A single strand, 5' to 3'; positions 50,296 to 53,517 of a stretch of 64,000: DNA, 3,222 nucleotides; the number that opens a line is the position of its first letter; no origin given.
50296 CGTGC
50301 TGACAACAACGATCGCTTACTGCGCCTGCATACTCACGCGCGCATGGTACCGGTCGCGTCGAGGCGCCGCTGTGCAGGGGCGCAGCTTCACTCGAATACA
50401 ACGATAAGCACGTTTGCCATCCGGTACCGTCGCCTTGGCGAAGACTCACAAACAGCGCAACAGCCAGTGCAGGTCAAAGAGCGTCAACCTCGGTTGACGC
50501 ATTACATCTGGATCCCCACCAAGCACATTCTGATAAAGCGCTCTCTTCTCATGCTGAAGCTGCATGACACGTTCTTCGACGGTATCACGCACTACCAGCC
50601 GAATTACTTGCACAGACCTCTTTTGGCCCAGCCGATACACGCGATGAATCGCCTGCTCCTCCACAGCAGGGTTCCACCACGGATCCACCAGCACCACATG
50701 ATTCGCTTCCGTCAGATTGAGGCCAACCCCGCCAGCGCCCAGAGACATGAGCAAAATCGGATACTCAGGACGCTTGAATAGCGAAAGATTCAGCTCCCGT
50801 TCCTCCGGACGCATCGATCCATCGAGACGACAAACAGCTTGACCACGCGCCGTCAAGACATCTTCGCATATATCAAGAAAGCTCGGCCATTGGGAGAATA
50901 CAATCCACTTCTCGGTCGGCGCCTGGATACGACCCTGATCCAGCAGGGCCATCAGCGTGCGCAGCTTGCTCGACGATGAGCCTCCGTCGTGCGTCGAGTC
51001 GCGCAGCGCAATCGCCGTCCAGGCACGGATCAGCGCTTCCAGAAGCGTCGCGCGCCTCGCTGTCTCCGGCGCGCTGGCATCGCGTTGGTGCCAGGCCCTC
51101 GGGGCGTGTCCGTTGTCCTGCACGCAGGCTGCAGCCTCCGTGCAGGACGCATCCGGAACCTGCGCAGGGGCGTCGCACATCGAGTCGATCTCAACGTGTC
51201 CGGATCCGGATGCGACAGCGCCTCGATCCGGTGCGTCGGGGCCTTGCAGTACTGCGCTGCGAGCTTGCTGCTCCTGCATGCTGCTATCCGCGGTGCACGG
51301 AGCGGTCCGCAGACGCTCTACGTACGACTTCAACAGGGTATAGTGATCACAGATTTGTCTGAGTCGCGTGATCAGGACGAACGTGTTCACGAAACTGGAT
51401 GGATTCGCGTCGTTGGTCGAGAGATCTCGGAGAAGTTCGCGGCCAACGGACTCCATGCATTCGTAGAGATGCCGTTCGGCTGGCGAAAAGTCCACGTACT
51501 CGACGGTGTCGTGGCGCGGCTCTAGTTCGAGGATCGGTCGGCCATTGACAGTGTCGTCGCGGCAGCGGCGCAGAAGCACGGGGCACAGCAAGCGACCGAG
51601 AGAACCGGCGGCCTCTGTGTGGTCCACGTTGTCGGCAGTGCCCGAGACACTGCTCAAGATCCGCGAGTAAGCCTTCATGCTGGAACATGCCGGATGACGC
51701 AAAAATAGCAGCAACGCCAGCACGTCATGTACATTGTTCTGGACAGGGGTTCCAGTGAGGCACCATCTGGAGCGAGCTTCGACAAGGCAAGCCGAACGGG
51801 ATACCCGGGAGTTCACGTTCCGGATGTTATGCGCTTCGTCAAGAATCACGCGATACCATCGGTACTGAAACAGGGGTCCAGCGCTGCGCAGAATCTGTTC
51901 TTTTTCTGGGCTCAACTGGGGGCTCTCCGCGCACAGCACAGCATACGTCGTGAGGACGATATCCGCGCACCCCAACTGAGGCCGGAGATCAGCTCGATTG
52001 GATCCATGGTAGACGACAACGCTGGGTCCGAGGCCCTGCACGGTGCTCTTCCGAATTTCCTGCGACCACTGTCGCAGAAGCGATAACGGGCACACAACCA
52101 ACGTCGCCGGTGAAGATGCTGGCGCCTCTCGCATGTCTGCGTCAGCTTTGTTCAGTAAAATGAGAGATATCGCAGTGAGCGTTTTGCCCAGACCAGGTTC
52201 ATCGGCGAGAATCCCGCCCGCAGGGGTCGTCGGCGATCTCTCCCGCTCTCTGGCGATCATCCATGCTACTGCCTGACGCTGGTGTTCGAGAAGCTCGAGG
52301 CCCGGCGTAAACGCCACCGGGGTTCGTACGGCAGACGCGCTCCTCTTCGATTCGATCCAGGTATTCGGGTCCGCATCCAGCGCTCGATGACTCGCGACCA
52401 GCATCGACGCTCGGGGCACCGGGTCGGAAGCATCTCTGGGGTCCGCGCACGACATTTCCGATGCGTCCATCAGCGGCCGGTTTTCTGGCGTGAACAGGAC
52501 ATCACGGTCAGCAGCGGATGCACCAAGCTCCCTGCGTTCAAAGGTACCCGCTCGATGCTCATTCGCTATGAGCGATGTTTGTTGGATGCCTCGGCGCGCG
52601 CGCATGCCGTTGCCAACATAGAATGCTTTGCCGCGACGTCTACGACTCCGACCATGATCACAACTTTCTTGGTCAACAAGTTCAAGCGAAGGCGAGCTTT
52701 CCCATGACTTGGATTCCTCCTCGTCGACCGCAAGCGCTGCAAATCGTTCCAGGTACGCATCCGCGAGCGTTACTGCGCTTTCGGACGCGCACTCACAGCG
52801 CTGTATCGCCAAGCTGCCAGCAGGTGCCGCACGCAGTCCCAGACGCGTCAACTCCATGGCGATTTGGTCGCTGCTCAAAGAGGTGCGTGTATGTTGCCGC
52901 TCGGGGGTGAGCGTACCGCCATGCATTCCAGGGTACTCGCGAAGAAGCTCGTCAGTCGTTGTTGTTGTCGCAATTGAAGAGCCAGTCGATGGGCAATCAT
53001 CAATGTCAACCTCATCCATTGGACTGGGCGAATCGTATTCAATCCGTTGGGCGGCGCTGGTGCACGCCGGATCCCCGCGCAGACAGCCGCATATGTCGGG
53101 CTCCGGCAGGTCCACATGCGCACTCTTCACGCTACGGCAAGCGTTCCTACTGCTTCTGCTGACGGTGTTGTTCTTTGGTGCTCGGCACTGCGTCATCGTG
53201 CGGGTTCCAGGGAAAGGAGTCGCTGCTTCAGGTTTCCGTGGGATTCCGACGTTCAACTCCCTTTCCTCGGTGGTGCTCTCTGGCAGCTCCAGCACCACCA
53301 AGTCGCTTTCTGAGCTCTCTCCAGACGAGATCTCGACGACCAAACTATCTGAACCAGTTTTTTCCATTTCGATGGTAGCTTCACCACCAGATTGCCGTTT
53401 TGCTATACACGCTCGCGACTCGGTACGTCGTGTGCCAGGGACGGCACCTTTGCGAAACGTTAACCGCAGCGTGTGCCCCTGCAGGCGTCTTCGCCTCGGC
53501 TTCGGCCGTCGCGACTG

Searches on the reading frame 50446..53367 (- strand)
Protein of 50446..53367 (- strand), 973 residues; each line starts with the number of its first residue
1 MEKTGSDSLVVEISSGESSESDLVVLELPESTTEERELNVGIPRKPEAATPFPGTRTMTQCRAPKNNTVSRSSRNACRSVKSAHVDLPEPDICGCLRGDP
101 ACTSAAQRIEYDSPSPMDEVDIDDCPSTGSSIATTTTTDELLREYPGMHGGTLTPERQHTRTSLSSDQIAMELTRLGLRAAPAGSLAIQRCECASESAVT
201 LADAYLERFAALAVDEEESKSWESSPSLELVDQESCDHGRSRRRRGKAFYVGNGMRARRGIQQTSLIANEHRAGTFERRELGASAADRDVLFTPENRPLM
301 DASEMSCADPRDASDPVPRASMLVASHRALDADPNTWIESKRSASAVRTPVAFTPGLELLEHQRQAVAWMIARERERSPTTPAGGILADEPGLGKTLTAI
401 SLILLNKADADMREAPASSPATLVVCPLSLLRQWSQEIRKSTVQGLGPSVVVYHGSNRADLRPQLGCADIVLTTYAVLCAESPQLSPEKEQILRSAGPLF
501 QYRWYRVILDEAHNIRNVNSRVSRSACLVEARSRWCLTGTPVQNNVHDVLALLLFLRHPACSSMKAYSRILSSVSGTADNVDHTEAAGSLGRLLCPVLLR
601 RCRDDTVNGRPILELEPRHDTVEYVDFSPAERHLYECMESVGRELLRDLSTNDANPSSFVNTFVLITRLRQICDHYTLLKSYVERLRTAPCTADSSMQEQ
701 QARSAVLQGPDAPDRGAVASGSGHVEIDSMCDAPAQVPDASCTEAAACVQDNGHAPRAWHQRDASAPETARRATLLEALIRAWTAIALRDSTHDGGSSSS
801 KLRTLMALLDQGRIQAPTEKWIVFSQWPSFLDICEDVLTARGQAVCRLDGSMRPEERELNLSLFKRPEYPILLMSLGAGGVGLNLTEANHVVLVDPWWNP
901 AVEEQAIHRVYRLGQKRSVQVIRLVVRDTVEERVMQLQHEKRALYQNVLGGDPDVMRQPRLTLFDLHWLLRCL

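Call 6: search_protein_families(library=pfam, proteins=[window:50446-53367:-], max_evalue=0.01)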
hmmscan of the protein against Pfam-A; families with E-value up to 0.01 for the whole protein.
window:50446-53367:- (973 aa): 4 families
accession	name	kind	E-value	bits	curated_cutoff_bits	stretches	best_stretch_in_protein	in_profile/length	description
PF00176.29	SNF2-rel_dom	-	2.5e-58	197.9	24.9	1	362-676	1-288/290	SNF2-related domain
PF00271.37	Helicase_C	-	8.4e-20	71.5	23.5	1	801-914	2-110/110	Helicase conserved C-terminal domain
PF00270.35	DEAD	-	5.1e-07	30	26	1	390-544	22-162/167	DEAD/DEAH box helicase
PF04851.21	ResIII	-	1.6e-06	28.5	22.5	1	357-518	2-140/164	Type III restriction enzyme, res subunit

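Call 11: find_encoding_contigs(protein=window:50446-53367:-, flank=10000, max_places=4)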
Protein window:50446-53367:- (973 aa): no gene with exactly this product is on record in the collection.
